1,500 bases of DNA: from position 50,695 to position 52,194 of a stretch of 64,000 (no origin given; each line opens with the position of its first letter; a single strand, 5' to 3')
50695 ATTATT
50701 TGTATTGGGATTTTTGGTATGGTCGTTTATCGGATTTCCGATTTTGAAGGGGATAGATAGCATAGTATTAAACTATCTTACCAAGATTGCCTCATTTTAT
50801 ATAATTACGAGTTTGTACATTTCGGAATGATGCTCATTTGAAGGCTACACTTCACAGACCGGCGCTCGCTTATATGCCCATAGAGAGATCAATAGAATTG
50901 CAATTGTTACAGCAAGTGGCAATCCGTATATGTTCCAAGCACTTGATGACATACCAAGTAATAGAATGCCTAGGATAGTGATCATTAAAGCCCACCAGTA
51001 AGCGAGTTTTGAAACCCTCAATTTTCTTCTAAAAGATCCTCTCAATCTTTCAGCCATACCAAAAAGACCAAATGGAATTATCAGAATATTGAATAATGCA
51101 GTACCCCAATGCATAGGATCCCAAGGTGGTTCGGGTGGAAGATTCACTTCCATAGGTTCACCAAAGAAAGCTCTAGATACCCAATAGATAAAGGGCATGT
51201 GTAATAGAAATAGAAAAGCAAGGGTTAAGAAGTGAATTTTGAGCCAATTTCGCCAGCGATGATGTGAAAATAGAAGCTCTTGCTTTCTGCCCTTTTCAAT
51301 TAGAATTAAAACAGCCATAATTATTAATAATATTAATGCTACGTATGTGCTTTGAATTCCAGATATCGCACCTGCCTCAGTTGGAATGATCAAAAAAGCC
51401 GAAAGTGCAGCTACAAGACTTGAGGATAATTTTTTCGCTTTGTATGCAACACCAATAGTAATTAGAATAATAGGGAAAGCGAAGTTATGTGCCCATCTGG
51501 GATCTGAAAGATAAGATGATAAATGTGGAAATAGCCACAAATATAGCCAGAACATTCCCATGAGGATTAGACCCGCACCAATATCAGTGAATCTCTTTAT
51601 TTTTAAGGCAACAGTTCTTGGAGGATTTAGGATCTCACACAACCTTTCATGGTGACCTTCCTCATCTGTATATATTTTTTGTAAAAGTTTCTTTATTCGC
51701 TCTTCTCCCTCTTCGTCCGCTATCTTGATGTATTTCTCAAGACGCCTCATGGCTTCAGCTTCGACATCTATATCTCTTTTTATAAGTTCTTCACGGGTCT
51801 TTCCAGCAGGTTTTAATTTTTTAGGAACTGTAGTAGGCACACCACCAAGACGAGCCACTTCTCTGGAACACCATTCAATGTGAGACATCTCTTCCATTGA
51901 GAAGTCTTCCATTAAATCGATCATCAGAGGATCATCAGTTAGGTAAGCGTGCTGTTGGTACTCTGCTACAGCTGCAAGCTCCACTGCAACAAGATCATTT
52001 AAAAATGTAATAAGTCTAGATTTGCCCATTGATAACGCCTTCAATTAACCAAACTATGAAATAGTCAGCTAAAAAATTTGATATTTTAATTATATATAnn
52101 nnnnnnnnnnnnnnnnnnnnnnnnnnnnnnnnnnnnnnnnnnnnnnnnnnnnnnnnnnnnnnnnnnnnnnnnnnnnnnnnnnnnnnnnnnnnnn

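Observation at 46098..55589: Membrane-enzyme island: SPASM radical SAM + methyltransferase + two GT-C-like proteins + ferritin-like-membrane fusion + B12-radical SAM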

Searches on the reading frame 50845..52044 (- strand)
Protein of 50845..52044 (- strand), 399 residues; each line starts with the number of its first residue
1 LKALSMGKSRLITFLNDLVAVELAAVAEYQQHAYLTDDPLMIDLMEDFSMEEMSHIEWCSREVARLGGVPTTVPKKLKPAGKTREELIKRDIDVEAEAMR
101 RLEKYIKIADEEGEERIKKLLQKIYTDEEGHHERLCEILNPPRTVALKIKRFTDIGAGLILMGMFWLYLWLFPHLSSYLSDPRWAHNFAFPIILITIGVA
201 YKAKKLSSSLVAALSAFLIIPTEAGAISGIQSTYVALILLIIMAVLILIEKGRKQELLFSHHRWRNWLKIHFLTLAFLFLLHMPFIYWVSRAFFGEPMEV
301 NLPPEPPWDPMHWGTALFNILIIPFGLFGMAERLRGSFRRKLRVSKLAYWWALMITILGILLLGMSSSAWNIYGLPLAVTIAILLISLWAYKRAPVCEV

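Call 3: search_protein_families(library=pfam, proteins=[window:50845-52044:-], max_evalue=0.01)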
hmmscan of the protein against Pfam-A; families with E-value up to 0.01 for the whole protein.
window:50845-52044:- (399 aa): 4 families
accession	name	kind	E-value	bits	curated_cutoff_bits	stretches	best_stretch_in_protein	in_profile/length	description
PF00210.30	Ferritin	-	7.7e-16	58.7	24.5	1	14-140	3-137/142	Ferritin-like domain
PF02915.23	Rubrerythrin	-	7.6e-06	26.8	22.8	1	28-136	16-134/137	Rubrerythrin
PF03232.19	COQ7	-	0.0014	18.7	23.5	0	22-73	14-66/169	Ubiquinone biosynthesis protein COQ7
PF05067.18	Mn_catalase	-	0.0044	16.5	27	0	22-66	35-80/284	Manganese containing catalase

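Call 4: search_protein_families(library=ncbifam, proteins=[window:50845-52044:-], max_evalue=0.01)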
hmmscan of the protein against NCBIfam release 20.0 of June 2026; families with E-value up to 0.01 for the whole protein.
window:50845-52044:- (399 aa): 4 families
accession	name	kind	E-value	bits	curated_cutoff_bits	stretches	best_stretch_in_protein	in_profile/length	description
TIGR00754.1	bfr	equivalog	1.2e-10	41.6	125.55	1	7-133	3-132/157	bacterioferritin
NF058679.1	EncB_fam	subfamily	7.9e-10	38.8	90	1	6-57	16-67/117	encapsulin nanocompartment ferritin-likeEncB family encapsulin nanocompartment ferritin-like cargo protein cargo protein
TIGR04535.1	ferrit_encaps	subfamily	1e-07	31.9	125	1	3-56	7-59/114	encapsulin-associated ferritin-like protein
NF033656.1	DMQ_monoox_COQ7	equivalog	0.00071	19.2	180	1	22-72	54-104/205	2-polyprenyl-3-methyl-6-methoxy-1,4-benzoquinone monooxygenase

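Call 24: find_homologous_proteins(query=window:50845-52044:-)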
Query window:50845-52044:- (399 aa): 27 proteins with E <= 0.001 among 8000 candidates.
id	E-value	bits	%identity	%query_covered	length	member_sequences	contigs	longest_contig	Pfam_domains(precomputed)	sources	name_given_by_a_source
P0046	1.5e-261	886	100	99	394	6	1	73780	PF02915.24,PF00210.31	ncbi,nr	ncbi:MAG: ferritin-like domain-containing protein [Candidatus Bathyarchaeota archaeon]|nr:ferritin-l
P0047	2.2e-173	595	65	97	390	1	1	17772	PF02915.24,PF00210.31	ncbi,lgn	-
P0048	8.6e-166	570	63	91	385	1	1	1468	PF02915.24,PF00210.31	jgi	jgi:bacterioferritin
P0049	2.7e-165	569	62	93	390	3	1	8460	PF02915.24,PF05067.19,PF00210.31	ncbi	-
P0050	2.0e-164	566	62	97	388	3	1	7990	PF02915.24,PF00210.31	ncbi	-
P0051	2.8e-164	565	61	97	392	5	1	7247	PF00210.31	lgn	-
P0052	3.9e-163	561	62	97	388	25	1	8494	PF02915.24,PF00210.31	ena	-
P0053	1.7e-162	559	61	93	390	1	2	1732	PF02915.24,PF00210.31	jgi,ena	-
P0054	5.8e-162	558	60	98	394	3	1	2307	PF02915.24,PF00210.31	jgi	jgi:bacterioferritin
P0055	1.4e-161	556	61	94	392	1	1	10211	PF00210.31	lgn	-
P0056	6.6e-161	554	61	97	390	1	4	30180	PF02915.24,PF00210.31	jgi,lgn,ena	jgi:bacterioferritin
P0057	6.8e-160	551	62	97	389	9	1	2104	PF02915.24,PF00210.31,PF19825.5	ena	-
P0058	1.8e-159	549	61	97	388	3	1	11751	PF09537.17,PF02915.24,PF00210.31,PF19825.5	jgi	jgi:bacterioferritin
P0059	2.8e-159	549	60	97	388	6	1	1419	PF00210.31,PF19825.5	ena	-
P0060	8.0e-159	547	63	97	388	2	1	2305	PF02915.24,PF00210.31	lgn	-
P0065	8.5e-156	537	59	97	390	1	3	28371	PF00210.31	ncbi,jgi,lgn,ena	-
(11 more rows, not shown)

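Call 25: find_encoding_contigs(protein=P0056, flank=10000, max_places=2)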
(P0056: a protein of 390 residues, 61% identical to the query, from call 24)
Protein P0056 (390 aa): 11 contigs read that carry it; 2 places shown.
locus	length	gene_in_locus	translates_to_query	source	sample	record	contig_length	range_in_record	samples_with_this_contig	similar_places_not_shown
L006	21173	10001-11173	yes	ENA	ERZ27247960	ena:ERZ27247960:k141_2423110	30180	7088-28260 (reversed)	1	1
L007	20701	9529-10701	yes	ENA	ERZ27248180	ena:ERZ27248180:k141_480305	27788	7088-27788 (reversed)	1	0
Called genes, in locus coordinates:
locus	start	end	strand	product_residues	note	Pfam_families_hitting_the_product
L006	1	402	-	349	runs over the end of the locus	PF01916:DS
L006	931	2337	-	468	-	PF00206:Lyase_1, PF10415:FumaraseC_C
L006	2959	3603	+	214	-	PF02607:B12-binding_2, PF02310:B12-binding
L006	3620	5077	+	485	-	PF06253:MTTB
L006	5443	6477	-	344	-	PF02423:OCD_Mu_crystall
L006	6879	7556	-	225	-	PF01983:CofC, PF09837:DUF2064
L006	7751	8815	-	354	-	PF04055:Radical_SAM, PF13186:SPASM (weak)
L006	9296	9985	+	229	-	PF00535:Glycos_transf_2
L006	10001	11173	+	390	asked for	PF00210:Ferritin, PF02915:Rubrerythrin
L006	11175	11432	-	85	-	-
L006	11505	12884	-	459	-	PF26314:MptA_B_family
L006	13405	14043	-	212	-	-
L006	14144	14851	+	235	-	PF00535:Glycos_transf_2, PF10111:Glyco_tranf_2_2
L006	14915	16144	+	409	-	PF04282:DUF438, PF01814:Hemerythrin, PF13596:PAS_10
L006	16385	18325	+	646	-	PF00496:SBP_bac_5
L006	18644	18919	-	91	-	PF13145:Rotamase_2, PF13616:Rotamase_3, PF00639:Rotamase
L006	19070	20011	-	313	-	PF00892:EamA, PF03151:TPT (faint), PF16913:PUNUT (weak), PF00892:EamA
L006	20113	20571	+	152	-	-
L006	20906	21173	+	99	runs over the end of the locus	-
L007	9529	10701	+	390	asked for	PF00210:Ferritin, PF02915:Rubrerythrin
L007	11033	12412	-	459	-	PF26314:MptA_B_family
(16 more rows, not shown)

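Call 26: find_encoding_contigs(protein=P0065, flank=10000, max_places=2)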
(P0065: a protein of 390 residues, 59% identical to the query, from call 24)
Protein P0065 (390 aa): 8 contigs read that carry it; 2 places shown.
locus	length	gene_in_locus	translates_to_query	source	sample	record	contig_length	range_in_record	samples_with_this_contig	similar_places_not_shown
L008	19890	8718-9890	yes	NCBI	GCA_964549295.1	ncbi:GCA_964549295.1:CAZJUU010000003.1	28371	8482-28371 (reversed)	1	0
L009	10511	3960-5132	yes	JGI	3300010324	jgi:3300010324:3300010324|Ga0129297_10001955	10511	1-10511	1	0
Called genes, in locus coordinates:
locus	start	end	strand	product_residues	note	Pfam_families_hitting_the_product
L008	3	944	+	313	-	?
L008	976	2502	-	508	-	PF00118:Cpn60_TCP1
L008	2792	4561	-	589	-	PF02730:AFOR_N, PF01314:AFOR_C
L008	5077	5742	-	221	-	PF01983:CofC (weak), PF09837:DUF2064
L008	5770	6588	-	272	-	PF01209:Ubie_methyltran, PF02353:CMAS (weak), PF13489:Methyltransf_23, PF08241:Methyltransf_11, PF08242:Methyltransf_12, PF13649:Methyltransf_25, PF13847:Methyltransf_31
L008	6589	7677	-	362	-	PF04055:Radical_SAM, PF13186:SPASM (faint)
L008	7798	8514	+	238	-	PF00535:Glycos_transf_2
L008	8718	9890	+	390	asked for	PF00210:Ferritin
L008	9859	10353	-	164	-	-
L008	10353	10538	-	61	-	-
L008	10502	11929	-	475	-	PF26314:MptA_B_family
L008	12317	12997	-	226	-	-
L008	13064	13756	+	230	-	PF00535:Glycos_transf_2, PF10111:Glyco_tranf_2_2, PF13641:Glyco_tranf_2_3 (faint)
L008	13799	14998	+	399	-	PF04282:DUF438, PF01814:Hemerythrin, PF13596:PAS_10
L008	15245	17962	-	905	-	PF00989:PAS, PF08447:PAS_3, PF13188:PAS_8 (weak), PF13426:PAS_9 (weak), PF00989:PAS, PF08447:PAS_3, PF01590:GAF, PF05763:DUF835, +4 more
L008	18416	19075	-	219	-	PF09918:DUF2148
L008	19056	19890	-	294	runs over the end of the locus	PF26482:DUF8155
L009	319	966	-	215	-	PF01983:CofC (weak), PF09837:DUF2064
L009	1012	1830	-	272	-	PF01209:Ubie_methyltran, PF02353:CMAS (weak), PF13489:Methyltransf_23, PF08241:Methyltransf_11, PF08242:Methyltransf_12, PF13649:Methyltransf_25, PF13847:Methyltransf_31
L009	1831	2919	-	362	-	PF04055:Radical_SAM, PF13186:SPASM (faint)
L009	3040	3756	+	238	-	PF00535:Glycos_transf_2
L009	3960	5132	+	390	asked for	PF00210:Ferritin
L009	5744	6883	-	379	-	PF26314:MptA_B_family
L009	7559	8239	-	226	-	-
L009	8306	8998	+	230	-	PF00535:Glycos_transf_2, PF10111:Glyco_tranf_2_2, PF13641:Glyco_tranf_2_3 (faint)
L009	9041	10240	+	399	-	PF04282:DUF438, PF08448:PAS_4 (faint), PF01814:Hemerythrin, PF13596:PAS_10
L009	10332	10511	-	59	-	?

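Call 27: find_encoding_contigs(protein=P0047, flank=10000, max_places=2)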
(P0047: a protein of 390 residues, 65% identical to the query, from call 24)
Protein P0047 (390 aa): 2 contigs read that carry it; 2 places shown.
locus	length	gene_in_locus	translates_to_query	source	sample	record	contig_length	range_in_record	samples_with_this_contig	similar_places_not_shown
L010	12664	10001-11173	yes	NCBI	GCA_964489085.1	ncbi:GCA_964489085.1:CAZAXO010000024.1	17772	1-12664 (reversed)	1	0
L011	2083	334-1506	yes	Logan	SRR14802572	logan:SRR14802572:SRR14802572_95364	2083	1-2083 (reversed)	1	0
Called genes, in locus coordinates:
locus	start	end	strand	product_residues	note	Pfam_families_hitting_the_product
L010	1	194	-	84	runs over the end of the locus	PF01191:RNA_pol_Rpb5_C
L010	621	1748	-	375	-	PF00155:Aminotran_1_2, PF00266:Aminotran_5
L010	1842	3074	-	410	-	PF02080:TrkA_C (weak), PF01895:PhoU (weak)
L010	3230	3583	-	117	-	PF06677:Auto_anti-p27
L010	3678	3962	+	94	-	PF03685:UPF0147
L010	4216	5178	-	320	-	PF22700:MVD-like_N (weak), PF00288:GHMP_kinases_N, PF08544:GHMP_kinases_C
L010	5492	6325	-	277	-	PF13240:Zn_Ribbon_1 (weak)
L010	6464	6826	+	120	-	-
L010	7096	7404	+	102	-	PF02566:OsmC (weak)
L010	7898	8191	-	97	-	PF00210:Ferritin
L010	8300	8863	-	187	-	PF00578:AhpC-TSA, PF08534:Redoxin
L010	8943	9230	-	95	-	PF00581:Rhodanese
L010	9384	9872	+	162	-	PF00578:AhpC-TSA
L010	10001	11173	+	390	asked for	PF00210:Ferritin, PF02915:Rubrerythrin (weak)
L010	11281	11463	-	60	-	PF00581:Rhodanese (weak)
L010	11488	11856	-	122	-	PF00581:Rhodanese (faint)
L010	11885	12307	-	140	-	-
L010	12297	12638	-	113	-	-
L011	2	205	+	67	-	?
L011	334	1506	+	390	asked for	PF00210:Ferritin, PF02915:Rubrerythrin (weak)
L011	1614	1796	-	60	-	PF00581:Rhodanese (weak)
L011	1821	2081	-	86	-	?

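Call 40: search_protein_families(library=ncbifam, proteins=[L008:5077-5742:-, L008:7798-8514:+, L008:13064-13756:+, L008:13799-14998:+], max_evalue=0.0001)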
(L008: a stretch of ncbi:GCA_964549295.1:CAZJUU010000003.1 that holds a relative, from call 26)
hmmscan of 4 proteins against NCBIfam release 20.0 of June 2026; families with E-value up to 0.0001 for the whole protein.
L008:5077-5742:- (221 aa): 2 families
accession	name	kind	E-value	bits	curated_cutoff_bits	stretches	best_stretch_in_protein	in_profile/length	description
TIGR04282.1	glyco_like_cofC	hypoth_equivalog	2.4e-54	184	134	1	4-191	1-188/189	TIGR04282 family arsenosugar biosynthesis glycosyltransferase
TIGR03552.1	F420_cofC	equivalog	1.9e-09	37.5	105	1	14-195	10-187/196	2-phospho-L-lactate guanylyltransferase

L008:7798-8514:+ (238 aa): 12 families
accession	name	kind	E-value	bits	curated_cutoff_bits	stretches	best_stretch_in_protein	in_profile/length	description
TIGR04182.1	glyco_TIGR04182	equivalog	1.4e-38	133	325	1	14-232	2-214/293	S-layer glycoprotein N-glycosyltransferase AglJ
NF058614.1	PPMAGASynPpgS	equivalog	9.6e-20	71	370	1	15-204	3-195/226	polyprenyl-phospho-N-acetylgalactosaminyl synthase PpgS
NF041391.1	DPhHxTase_Halo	equivalog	2e-18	66.1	375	1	20-214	3-192/213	dolichyl-phosphate hexose transferase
NF010496.0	PRK13915.1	equivalog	5.5e-18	65.1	262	1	4-120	23-151/307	glucosyl-3-phosphoglycerate synthase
TIGR04283.1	glyco_like_mftF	equivalog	8.5e-14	51.7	182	1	14-131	1-113/221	TIGR04283 family arsenosugar biosynthesis glycosyltransferase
NF007986.1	PRK10714.1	equivalog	4.8e-07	29.1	529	1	12-168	6-166/316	undecaprenyl-phosphate 4-deoxy-4-formamido-L-arabinose transferase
TIGR03965.1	mycofact_glyco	equivalog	1.2e-06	27.7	280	1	11-122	73-189/467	mycofactocin biosynthesis glycosyltransferase MftF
NF041875.1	EPS_EpsD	equivalog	1.5e-06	27.8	370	1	15-123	2-115/325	exopolysaccharide biosynthesis glycosyltransferase EpsD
NF047588.1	GlcsyltransPgfSStrep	equivalog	1.5e-06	27.7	500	1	14-174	3-167/308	glycosyltransferase PgfS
NF041865.1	EpsU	equivalog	2e-05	23.8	700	1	10-99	37-134/394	exopolysaccharide biosynthesis GT2 family glycosyltransferase EpsU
NF045692.1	OglycostaseCruG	equivalog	2.5e-05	23.4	600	1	12-62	41-93/386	2'-O-glycosyltransferase CruG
NF047683.1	TeichurnBiosyTuaG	equivalog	7.6e-05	22.5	400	0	10-98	4-97/252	teichuronic acid biosynthesis protein TuaG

L008:13064-13756:+ (230 aa): 12 families
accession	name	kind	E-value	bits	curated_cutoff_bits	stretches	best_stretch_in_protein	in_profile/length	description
TIGR04283.1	glyco_like_mftF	equivalog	2.1e-59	200.8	182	1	2-223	1-217/221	TIGR04283 family arsenosugar biosynthesis glycosyltransferase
TIGR03937.1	PgaC_IcaA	equivalog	2.5e-14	53.1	422.3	1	1-110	46-157/407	poly-beta-1,6-N-acetyl-D-glucosamine synthase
TIGR03965.1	mycofact_glyco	equivalog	5.3e-13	48.6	280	1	3-183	77-271/467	mycofactocin biosynthesis glycosyltransferase MftF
NF007986.1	PRK10714.1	equivalog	2.5e-10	39.9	529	1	2-150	8-162/316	undecaprenyl-phosphate 4-deoxy-4-formamido-L-arabinose transferase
NF007482.0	PRK10073.1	equivalog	7e-10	38.4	423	1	2-90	8-97/334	glycosyltransferase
NF041875.1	EPS_EpsD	equivalog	3.1e-09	36.7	370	1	25-96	27-97/325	exopolysaccharide biosynthesis glycosyltransferase EpsD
NF047683.1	TeichurnBiosyTuaG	equivalog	3.6e-09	36.6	400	1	2-90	8-98/252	teichuronic acid biosynthesis protein TuaG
NF050819.1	PolSacchBiosHfsG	equivalog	4.9e-07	29.2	500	1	2-99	14-110/302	polysaccharide biosynthesis protein HfsG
NF047588.1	GlcsyltransPgfSStrep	equivalog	3e-06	26.7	500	1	2-97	3-104/308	glycosyltransferase PgfS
TIGR04009.1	wcaE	equivalog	3.2e-06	26.6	369.2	1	19-105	23-108/248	colanic acid biosynthesis glycosyltransferase WcaE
NF010496.0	PRK13915.1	equivalog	3.8e-06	26.2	262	1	2-93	33-131/307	glucosyl-3-phosphoglycerate synthase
NF045692.1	OglycostaseCruG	equivalog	8.1e-05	21.7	600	0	2-58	43-100/386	2'-O-glycosyltransferase CruG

L008:13799-14998:+ (399 aa): 6 families
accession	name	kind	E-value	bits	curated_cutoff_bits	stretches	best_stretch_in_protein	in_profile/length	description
NF046044.1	PnpS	equivalog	1.1e-07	31.3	400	1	274-393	52-170/390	two-component system histidine kinase PnpS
NF041614.1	FeSrepair_DnrN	equivalog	2.9e-06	27.6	300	1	89-219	18-155/157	iron-sulfur cluster repair protein DnrN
NF008221.0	PRK10992.1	equivalog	3.3e-06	26.8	254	1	129-220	123-218/220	iron-sulfur cluster repair protein YtfE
TIGR03652.1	FeS_repair_RIC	equivalog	2.1e-05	24.4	204.7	0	116-217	106-215/216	iron-sulfur cluster repair di-iron protein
TIGR00229.1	sensory_box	domain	4.8e-05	23.5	22.9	0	279-392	7-125/126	PAS domain S-box protein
TIGR02481.1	hemeryth_dom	domain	7.7e-05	22.7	51.75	0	170-216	17-64/126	hemerythrin domain-containing protein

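Call 71: search_protein_families(library=pfam, proteins=[L006:11505-12884:-, L008:9859-10470:-, L008:12317-12997:-], max_evalue=1)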
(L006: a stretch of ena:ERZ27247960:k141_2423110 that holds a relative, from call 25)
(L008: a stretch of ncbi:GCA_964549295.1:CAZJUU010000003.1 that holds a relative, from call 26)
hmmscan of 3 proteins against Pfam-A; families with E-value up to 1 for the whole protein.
L006:11505-12884:- (459 aa): 1 family
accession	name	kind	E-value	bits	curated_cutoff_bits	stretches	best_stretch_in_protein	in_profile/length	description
PF20364.3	DUF6659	-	0.21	12.2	27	1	66-100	79-113/131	Family of unknown function (DUF6659)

L008:9859-10470:- (203 aa): 0 families

L008:12317-12997:- (226 aa): 1 family
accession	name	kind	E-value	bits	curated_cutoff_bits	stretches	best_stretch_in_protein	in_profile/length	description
PF13858.11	DUF4199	-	0.69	10.8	32.3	1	76-223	8-160/165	Protein of unknown function (DUF4199)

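Call 74: predict_structure(alignment_id=A5)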
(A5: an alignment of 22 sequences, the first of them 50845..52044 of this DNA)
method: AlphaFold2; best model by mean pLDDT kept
length: 399 residues; sequences in the alignment: 22
mean_pLDDT: 86.6   pTM: 0.80
mean pLDDT of the five models: 86.6, 85.9, 85.4, 84.8, 83.8
residues with pLDDT >= 90: 208; 70-90: 159; 50-70: 22; < 50: 10
segments of 3 or more residues with pLDDT < 50: 337-342
pLDDT, mean of each block of 10 residues (from residue 1): 70 95 91 81 84 92 94 86 86 91 94 92 90 87 80 90 94 92 93 96 89 96 91 97 92 63 77 92 88 79 86 89 91 58 68 93 89 92 92 63
secondary structure, 60 per line:
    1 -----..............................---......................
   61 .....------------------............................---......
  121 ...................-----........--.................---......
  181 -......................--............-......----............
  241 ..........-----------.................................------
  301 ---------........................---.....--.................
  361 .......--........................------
elements in order: H6-35 H39-65 H84-111 H115-139 H145-152 H155-171 H175-180 H182-203 H206-217 H219-224 H229-250 H262-294 H310-333 H337-341 H344-367 H370-393

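Call 105: fold_search(model_id=the predicted structure, library=pdb)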
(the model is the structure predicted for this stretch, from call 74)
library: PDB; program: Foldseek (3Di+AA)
matches with E <= 10: 934; with E <= 0.001: 16
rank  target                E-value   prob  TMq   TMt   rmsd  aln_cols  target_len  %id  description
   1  2qqy                  1.7e-04  1.00  0.32  0.88   2.1       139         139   27  Crystal structure of ferritin like, diiron-carboxylate proteins from Bacillus anthracis str. Ames (released 2007-08-14)
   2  9qq5_E                2.3e-04  1.00  0.32  0.91   1.3       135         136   27  Mini-bacterioferritin from Candidatus Methanoperedens species BLZ2 in a partially oxidized state (released 2026-04-01)
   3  9qq4_A                2.7e-04  1.00  0.32  0.91   1.9       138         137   25  Mini-bacterioferritin from Candidatus Methanoperedens species BLZ2 as isolated form at 1.07-A resolution (released 2026-04-01)
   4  9qq4_B                4.5e-04  1.00  0.32  0.92   2.2       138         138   26  Mini-bacterioferritin from Candidatus Methanoperedens species BLZ2 as isolated form at 1.07-A resolution (released 2026-04-01)
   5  1nf6_F                4.7e-04  1.00  0.32  0.74   1.5       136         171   26  X-ray structure of the Desulfovibrio desulfuricans bacterioferritin: the diiron site in different catalytic states ("c (released 2003-04-01)
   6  1nf6_O                5.1e-04  1.00  0.32  0.75   1.5       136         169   26  X-ray structure of the Desulfovibrio desulfuricans bacterioferritin: the diiron site in different catalytic states ("c (released 2003-04-01)
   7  1nf4_H                5.7e-04  1.00  0.32  0.74   1.6       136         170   27  X-Ray Structure of the Desulfovibrio desulfuricans bacterioferritin: the diiron site in different states (reduced stru (released 2003-04-01)
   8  1nf4_A                5.7e-04  1.00  0.32  0.73   1.7       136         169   26  X-Ray Structure of the Desulfovibrio desulfuricans bacterioferritin: the diiron site in different states (reduced stru (released 2003-04-01)
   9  1bcf_A                6.5e-04  1.00  0.32  0.78   1.7       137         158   26  THE STRUCTURE OF A UNIQUE, TWO-FOLD SYMMETRIC, HAEM-BINDING SITE (released 1994-12-20)
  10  4u3g_A                7.3e-04  1.00  0.31  0.77   1.7       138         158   27  Crystal structure of Escherichia coli bacterioferritin mutant D132F (released 2014-12-24)
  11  4cvs                  7.3e-04  1.00  0.31  0.76   2.0       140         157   26  Structure of Apobacterioferritin Y45F variant (released 2014-08-20)
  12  4xkt_A                7.6e-04  1.00  0.31  0.78   1.6       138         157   27  E coli BFR variant Y149F (released 2015-12-16)
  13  4xku_A                7.9e-04  1.00  0.31  0.78   1.6       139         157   27  E coli BFR variant Y114F (released 2015-12-16)
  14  1jgc_A                8.2e-04  1.00  0.31  0.77   1.5       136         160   26  The 2.6 A Structure Resolution of Rhodobacter capsulatus Bacterioferritin with Metal-free Dinuclear Site and Heme Iron (released 2002-01-09)
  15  3ghq_A                8.9e-04  1.00  0.32  0.79   1.2       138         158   27  Crystal Structure of E. coli W35F BFR mutant (released 2009-10-06)
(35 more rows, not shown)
